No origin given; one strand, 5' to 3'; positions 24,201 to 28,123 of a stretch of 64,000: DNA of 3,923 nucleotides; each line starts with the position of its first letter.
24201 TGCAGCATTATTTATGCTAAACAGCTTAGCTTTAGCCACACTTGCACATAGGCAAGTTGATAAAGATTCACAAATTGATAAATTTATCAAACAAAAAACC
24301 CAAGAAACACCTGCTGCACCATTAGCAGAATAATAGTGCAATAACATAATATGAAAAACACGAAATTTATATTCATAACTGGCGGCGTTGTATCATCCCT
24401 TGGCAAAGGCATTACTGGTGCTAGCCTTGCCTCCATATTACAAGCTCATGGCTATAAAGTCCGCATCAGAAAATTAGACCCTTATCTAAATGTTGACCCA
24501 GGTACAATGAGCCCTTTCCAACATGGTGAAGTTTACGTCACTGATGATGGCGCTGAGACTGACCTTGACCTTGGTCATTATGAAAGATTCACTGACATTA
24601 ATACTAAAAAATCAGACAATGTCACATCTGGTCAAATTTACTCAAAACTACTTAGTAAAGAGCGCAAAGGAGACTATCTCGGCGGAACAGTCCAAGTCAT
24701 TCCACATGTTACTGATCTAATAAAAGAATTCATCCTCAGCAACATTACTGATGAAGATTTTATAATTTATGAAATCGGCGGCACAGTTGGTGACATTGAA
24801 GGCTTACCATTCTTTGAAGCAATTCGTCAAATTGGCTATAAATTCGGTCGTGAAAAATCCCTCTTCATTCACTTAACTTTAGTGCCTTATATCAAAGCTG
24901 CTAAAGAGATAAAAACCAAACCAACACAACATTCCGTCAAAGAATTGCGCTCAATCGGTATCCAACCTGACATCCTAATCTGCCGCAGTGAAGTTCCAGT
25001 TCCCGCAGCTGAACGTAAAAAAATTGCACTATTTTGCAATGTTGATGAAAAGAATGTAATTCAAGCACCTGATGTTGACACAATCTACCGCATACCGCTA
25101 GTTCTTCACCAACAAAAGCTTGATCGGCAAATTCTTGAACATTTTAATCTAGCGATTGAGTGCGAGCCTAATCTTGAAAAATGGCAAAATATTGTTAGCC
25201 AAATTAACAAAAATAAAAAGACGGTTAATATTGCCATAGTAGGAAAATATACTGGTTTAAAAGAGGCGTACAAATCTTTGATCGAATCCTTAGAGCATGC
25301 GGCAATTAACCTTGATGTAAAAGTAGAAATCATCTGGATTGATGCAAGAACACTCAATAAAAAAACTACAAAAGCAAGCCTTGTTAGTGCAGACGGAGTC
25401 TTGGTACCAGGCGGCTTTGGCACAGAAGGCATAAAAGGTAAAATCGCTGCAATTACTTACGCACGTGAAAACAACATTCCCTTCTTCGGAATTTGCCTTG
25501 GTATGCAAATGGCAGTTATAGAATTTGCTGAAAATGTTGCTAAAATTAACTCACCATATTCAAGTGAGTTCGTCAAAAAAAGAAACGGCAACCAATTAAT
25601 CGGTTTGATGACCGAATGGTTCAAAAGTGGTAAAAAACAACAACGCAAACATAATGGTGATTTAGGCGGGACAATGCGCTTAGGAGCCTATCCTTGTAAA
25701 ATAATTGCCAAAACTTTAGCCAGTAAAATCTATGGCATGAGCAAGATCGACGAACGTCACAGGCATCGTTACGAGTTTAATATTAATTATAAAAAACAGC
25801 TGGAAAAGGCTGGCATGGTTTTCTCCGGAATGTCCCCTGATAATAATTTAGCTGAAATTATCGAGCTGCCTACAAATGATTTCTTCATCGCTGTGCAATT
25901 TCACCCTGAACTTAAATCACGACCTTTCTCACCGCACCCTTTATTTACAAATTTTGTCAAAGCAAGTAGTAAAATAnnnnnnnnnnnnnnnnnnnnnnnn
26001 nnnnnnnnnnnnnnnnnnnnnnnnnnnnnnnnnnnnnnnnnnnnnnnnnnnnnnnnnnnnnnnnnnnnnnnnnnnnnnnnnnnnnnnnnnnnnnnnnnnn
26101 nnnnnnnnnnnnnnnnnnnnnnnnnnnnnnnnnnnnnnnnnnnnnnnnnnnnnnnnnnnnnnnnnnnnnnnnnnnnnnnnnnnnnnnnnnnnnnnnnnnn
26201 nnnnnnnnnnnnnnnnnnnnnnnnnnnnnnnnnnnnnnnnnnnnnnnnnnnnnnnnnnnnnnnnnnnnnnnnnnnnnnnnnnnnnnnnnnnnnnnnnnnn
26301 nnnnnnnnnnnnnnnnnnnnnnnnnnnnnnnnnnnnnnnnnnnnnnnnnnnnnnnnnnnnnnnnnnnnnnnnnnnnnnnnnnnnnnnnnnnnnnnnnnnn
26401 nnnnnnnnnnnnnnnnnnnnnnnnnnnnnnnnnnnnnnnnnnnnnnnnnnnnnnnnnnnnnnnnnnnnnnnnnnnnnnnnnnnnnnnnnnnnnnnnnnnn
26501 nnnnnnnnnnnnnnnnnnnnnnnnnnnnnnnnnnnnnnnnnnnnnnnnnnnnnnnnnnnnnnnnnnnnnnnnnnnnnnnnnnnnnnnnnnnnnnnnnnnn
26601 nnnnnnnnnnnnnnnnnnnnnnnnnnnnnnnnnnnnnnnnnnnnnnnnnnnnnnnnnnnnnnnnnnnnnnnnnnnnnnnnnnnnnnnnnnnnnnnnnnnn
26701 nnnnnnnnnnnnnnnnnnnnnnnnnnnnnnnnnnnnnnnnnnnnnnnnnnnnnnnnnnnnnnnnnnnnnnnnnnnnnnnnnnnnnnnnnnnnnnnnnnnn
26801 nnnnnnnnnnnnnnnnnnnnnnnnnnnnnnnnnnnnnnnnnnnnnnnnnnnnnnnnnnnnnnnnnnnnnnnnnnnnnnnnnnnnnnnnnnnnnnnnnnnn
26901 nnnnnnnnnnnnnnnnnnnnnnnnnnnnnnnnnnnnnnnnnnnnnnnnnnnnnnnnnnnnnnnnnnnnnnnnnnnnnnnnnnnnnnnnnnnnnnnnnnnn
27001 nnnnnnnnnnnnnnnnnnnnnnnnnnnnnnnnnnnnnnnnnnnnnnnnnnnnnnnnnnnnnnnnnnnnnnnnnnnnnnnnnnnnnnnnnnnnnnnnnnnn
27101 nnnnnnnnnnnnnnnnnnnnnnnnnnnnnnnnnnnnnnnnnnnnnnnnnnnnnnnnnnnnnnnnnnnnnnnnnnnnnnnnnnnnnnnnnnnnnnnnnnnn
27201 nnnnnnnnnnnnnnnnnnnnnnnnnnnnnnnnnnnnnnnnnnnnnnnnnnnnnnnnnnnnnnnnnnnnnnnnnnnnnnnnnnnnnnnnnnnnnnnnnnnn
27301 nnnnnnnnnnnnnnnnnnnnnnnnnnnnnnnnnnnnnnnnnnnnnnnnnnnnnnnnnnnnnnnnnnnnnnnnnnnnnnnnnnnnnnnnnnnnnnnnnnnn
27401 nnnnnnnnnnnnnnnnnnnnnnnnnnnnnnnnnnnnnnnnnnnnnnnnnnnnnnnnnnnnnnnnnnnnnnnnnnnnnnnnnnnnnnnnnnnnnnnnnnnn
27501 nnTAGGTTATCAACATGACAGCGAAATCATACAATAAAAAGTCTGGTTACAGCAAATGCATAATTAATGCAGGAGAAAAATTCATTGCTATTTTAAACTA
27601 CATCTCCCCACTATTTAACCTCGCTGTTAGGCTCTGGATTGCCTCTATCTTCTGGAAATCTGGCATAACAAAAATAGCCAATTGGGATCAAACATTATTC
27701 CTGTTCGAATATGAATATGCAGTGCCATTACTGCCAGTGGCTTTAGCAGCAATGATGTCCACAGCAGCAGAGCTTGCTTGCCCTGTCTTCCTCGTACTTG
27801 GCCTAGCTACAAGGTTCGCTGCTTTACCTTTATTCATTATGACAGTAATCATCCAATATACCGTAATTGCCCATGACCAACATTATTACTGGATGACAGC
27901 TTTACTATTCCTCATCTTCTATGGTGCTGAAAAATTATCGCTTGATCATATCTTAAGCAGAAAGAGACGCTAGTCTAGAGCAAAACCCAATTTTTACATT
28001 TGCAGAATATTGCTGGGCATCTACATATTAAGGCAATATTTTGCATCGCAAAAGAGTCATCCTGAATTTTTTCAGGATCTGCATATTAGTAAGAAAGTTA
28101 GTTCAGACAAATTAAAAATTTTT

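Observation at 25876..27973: Bufferin/Hvf-type MNIO(DUF692)-DUF2063-DoxX cassette with no adjacent precursor gene, attached to the tpiA-secG-pyrG operon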

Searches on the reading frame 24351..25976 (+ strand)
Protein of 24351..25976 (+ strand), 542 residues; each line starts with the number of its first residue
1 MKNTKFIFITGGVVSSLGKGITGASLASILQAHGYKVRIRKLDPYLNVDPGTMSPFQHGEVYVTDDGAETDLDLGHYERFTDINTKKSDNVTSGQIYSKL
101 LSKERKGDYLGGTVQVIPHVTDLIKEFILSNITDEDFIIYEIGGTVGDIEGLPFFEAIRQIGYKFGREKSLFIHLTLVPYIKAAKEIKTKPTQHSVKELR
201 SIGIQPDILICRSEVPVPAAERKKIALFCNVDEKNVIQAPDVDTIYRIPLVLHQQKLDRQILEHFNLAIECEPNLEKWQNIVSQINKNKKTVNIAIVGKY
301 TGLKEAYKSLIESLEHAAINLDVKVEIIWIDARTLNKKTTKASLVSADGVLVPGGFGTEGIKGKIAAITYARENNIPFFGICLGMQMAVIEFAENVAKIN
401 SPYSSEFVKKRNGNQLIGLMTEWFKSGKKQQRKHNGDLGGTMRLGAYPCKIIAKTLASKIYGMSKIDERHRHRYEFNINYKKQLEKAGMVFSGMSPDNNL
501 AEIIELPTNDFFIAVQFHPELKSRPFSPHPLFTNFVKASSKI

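Call 69: list_cluster_members(proteins=[P0001, P0271, window:24351-25976:+])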
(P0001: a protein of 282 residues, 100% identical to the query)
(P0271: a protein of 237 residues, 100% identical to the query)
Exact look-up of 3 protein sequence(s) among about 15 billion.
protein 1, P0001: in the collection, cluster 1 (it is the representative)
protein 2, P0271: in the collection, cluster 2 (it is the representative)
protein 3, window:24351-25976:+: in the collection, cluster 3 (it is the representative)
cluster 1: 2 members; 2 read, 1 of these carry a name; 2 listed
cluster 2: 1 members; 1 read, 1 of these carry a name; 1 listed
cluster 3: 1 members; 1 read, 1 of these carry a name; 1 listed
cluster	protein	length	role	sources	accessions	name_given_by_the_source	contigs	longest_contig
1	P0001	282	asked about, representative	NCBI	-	-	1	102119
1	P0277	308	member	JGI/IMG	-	uncharacterized protein (UPF0276 family)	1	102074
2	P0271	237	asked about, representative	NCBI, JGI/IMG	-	predicted ribosome-associated RNA-binding protein Tma20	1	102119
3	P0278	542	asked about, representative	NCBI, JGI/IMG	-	CTP synthase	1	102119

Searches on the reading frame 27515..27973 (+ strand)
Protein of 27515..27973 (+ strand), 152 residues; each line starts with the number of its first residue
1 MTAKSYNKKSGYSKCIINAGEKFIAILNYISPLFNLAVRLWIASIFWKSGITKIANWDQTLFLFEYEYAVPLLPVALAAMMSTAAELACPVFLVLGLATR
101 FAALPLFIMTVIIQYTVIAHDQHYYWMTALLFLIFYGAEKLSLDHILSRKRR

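Call 3: search_protein_families(library=pfam, proteins=[window:27515-27973:+], max_evalue=0.01)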
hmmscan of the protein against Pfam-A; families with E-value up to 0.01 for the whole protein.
window:27515-27973:+ (152 aa): 2 families
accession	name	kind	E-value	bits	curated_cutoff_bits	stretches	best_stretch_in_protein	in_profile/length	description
PF07681.17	DoxX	-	1.3e-16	61.4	23.6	1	36-117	3-83/85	DoxX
PF04173.18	DoxD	-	5.8e-05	23.5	22.7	1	80-150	69-147/167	TQO small subunit DoxD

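Call 4: search_protein_families(library=ncbifam, proteins=[window:27515-27973:+], max_evalue=0.01)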
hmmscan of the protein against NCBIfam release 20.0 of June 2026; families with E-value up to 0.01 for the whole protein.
window:27515-27973:+ (152 aa): 1 family
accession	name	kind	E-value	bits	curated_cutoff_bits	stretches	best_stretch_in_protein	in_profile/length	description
NF050144.1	matur_HvfX_fam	equivalog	9.1e-16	58.4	80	1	35-121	4-91/165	HvfX family Cu-binding RiPP maturation protein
